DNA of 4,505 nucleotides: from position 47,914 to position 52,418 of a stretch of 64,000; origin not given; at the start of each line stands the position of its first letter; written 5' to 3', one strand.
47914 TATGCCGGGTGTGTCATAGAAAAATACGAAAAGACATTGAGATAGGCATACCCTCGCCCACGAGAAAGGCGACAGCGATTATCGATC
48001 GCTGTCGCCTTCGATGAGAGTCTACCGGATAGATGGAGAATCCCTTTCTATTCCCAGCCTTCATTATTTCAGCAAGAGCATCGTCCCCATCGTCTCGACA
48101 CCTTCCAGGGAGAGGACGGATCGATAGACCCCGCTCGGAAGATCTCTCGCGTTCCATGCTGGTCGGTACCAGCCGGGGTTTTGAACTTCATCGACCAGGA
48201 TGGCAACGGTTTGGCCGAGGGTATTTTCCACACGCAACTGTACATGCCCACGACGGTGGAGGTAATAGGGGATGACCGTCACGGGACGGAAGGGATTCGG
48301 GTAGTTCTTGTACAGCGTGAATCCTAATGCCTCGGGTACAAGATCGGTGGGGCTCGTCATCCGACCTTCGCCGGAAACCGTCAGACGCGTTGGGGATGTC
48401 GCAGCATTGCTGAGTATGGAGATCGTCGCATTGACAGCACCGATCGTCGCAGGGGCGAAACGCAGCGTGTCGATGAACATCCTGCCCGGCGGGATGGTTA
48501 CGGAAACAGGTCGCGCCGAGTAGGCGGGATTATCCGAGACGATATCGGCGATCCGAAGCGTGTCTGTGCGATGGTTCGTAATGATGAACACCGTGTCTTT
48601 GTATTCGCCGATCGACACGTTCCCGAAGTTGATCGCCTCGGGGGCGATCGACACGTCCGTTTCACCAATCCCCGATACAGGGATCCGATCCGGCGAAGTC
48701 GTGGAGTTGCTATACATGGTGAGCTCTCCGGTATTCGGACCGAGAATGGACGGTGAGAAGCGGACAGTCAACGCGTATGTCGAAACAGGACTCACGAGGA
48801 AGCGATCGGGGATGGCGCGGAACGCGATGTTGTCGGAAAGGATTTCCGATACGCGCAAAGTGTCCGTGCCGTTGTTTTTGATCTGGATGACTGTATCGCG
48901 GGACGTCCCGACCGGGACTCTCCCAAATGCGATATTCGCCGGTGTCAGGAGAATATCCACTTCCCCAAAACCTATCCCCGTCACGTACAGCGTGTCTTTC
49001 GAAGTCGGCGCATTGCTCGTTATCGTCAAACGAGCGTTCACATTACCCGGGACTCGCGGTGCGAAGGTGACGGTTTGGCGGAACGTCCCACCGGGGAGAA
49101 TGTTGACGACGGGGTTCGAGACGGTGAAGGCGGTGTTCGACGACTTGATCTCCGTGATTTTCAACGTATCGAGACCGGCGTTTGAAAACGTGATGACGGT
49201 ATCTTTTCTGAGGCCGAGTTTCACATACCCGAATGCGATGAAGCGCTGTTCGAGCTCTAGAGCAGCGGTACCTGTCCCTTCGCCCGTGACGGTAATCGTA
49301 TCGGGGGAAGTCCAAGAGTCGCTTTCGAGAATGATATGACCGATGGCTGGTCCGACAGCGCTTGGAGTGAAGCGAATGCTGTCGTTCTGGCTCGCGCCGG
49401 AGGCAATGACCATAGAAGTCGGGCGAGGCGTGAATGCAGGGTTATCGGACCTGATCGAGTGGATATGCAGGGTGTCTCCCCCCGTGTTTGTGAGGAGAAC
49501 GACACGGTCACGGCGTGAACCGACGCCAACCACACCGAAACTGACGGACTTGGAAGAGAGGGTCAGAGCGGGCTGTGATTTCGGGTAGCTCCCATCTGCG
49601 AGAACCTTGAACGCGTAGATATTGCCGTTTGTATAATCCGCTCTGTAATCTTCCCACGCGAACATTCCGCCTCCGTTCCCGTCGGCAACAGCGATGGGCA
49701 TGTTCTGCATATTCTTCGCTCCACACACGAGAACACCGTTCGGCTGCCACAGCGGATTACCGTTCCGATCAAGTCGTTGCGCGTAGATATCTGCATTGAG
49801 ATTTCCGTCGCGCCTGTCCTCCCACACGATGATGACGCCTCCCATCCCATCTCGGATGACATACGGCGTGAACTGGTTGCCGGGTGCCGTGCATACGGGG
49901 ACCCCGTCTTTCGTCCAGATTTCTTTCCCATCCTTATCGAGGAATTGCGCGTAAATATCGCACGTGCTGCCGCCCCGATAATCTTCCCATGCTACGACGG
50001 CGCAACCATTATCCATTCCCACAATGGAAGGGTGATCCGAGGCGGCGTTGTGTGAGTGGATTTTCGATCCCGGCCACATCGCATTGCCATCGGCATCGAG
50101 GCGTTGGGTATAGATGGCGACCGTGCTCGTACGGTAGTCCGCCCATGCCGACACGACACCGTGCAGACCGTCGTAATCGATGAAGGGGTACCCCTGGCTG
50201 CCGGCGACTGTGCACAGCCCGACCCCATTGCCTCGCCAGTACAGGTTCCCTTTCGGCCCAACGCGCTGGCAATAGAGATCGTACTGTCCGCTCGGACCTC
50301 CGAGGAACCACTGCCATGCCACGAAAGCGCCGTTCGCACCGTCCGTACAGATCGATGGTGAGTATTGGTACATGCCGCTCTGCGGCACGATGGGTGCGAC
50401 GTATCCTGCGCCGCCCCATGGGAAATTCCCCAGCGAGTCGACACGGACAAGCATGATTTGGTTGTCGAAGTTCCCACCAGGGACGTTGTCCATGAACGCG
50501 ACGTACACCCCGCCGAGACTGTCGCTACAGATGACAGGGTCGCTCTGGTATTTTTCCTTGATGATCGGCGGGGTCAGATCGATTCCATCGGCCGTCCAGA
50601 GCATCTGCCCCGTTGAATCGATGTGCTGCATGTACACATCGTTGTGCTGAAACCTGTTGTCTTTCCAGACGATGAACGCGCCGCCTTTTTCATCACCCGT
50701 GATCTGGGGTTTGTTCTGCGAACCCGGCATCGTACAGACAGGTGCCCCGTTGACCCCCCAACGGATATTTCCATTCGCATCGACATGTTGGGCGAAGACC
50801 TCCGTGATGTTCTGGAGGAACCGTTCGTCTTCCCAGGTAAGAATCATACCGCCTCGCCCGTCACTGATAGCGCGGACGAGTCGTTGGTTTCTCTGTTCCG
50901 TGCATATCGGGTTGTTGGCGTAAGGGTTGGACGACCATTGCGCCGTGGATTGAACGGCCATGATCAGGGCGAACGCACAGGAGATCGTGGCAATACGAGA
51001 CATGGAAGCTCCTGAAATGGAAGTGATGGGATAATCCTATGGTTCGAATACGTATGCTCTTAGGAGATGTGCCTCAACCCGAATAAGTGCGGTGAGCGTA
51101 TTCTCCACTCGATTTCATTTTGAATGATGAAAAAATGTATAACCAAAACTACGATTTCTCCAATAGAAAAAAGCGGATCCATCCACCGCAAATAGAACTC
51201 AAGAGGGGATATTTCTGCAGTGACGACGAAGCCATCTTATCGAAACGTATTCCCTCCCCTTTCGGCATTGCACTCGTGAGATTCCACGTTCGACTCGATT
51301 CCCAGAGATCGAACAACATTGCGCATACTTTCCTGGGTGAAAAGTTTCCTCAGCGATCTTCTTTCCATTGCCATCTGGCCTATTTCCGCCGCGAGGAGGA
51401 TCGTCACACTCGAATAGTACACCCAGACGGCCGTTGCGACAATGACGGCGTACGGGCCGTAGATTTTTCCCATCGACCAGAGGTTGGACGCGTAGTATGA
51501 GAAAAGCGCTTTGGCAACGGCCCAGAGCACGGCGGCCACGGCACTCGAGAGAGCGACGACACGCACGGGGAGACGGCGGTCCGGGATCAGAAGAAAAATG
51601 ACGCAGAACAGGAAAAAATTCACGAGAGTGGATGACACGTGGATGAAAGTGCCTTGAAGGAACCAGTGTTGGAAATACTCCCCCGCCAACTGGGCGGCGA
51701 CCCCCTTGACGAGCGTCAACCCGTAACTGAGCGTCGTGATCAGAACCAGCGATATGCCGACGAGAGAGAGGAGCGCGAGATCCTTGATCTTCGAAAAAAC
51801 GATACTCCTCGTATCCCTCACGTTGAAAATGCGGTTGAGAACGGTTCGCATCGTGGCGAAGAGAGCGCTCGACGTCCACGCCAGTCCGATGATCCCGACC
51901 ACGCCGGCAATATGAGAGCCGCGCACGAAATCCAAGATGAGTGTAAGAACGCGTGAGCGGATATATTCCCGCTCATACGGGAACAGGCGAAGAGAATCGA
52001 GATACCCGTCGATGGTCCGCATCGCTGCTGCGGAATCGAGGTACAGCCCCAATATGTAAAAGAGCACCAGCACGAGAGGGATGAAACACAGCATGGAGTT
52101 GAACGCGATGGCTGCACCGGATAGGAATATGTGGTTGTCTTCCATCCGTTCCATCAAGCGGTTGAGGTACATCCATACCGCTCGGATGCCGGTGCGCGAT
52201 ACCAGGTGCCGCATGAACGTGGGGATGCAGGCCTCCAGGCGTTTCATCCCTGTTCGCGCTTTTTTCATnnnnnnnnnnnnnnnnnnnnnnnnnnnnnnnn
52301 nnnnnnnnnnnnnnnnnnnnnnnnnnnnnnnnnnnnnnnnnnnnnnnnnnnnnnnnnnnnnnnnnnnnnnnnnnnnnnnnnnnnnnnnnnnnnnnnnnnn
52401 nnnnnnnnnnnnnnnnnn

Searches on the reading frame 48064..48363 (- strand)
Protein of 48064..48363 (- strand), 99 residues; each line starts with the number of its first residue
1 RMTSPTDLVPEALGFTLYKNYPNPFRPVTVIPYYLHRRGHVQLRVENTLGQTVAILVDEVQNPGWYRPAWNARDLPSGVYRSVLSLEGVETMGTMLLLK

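Call 105: search_protein_families(library=ncbifam, proteins=[window:48064-48363:-], max_evalue=1)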
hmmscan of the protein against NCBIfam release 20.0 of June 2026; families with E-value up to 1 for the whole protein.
window:48064-48363:- (99 aa): 3 families
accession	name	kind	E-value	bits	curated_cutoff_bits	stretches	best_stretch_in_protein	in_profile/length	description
NF052323.1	T9SSA_dep_M6i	equivalog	4.9e-05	21.5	600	1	20-82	960-1022/1043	T9SS-dependent M6-like inactivated metalloprotease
TIGR04183.1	Por_Secre_tail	domain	0.013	15.5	23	1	21-80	2-54/72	T9SS type A sorting domain-containing protein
NF038113.1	T9SSA_dep_M36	equivalog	0.13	10.3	885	1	12-91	787-860/869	T9SS-dependent M36 family metallopeptidase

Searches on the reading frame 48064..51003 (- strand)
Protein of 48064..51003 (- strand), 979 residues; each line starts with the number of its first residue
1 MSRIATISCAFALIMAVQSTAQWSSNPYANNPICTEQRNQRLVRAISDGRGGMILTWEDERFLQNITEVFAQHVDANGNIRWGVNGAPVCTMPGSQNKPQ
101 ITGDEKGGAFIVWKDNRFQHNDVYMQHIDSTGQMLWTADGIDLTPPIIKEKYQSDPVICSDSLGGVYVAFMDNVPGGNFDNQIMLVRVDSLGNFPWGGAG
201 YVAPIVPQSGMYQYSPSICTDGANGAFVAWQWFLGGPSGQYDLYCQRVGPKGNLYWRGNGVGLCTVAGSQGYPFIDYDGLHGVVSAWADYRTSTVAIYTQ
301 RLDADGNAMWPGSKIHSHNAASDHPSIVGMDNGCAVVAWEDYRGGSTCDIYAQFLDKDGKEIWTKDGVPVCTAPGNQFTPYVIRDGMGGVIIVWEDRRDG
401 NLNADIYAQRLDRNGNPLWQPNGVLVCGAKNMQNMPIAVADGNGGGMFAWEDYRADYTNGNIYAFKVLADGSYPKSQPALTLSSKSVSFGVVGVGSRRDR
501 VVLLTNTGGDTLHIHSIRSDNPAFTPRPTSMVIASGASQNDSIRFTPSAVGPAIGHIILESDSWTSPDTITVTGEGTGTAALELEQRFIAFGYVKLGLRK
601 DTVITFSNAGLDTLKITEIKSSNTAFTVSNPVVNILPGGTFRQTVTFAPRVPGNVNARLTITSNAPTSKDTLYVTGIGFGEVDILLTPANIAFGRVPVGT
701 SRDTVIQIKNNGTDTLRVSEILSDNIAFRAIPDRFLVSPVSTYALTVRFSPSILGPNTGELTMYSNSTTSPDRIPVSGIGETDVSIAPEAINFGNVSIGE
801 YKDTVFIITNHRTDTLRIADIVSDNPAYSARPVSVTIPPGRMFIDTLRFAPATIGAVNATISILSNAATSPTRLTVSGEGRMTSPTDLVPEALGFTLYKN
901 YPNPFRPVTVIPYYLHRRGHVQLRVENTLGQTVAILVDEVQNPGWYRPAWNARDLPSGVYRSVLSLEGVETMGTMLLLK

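Call 4: search_protein_families(library=pfam, proteins=[window:48064-51003:-], max_evalue=0.01)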
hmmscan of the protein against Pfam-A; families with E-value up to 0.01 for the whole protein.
window:48064-51003:- (979 aa): 12 families
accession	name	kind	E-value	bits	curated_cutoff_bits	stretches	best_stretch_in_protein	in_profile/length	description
PF22544.2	HYDIN_VesB_CFA65-like_Ig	-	8.4e-43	145.1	25.5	4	478-574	1-99/100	HYDIN/CFA65/VesB-like, Ig-like domain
PF22073.2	Cep192_D4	-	8.9e-34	116.5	35.5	4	683-780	3-111/112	Cep192 domain 4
PF15780.11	ASH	-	2.5e-33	114.6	27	4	685-771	4-96/98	Abnormal spindle-like microcephaly-assoc'd, ASPM-SPD-2-Hydin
PF07610.17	DUF1573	-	9.9e-33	112.5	26.1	4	583-676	2-96/98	Protein of unknown function (DUF1573)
PF12371.14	TMEM131_like_N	-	8.1e-27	93.7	28.8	3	686-763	3-82/84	Transmembrane protein 131-like N-terminal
PF24507.1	Ig_CFAP65_4th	-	4.1e-14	53.2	27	1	619-678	18-74/76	CFAP65, fourth Ig-like domain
PF22067.2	Cep192_D3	-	1.2e-07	32.2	27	0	600-662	19-83/99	Cep192 domain 3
PF24770.2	Ig-CFAP74_2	-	1.4e-05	26.1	27.4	0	635-676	138-178/185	CFAP74 second Ig-like domain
PF24798.1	Ig-CFAP74_4th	-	1.4e-05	25.6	28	0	586-666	3-84/95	CFAP74 forth Ig-like domain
PF14874.12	PapD-like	-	7.5e-05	23.3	27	0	581-664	3-89/102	Flagellar-associated PapD-like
PF24771.2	Ig_CFAP74_1st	-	0.0018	19.1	29.2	0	706-776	23-95/97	CFAP74 first Ig-like domain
PF13448.11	DUF4114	-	0.0036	18.6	27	0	374-456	3-70/85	Domain of unknown function (DUF4114)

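Call 6: search_protein_families(library=ncbifam, proteins=[window:48064-51003:-], max_evalue=0.01)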
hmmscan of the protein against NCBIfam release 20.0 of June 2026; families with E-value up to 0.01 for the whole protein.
window:48064-51003:- (979 aa): 3 families
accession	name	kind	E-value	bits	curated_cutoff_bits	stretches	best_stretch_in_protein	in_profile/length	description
NF012200.0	choice_anch_D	domain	8e-44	148.6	45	4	569-667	2-107/108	choice-of-anchor D domain-containing protein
TIGR04275.1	beta_prop_Msarc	repeat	3.6e-05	23.4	85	0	88-125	3-35/40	beta-propeller repeat protein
NF052323.1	T9SSA_dep_M6i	equivalog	0.0024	15.9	600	1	900-961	960-1021/1043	T9SS-dependent M6-like inactivated metalloprotease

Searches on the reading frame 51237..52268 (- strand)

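Call 75: search_protein_families(library=pfam, proteins=[window:51237-52268:-], max_evalue=0.001)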
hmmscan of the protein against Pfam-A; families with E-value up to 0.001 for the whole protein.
window:51237-52268:- (343 aa): 1 family
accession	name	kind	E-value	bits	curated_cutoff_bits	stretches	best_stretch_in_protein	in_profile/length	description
PF03631.20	Virul_fac_BrkB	-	3.4e-41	142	33.7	1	44-299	2-254/259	Virulence factor BrkB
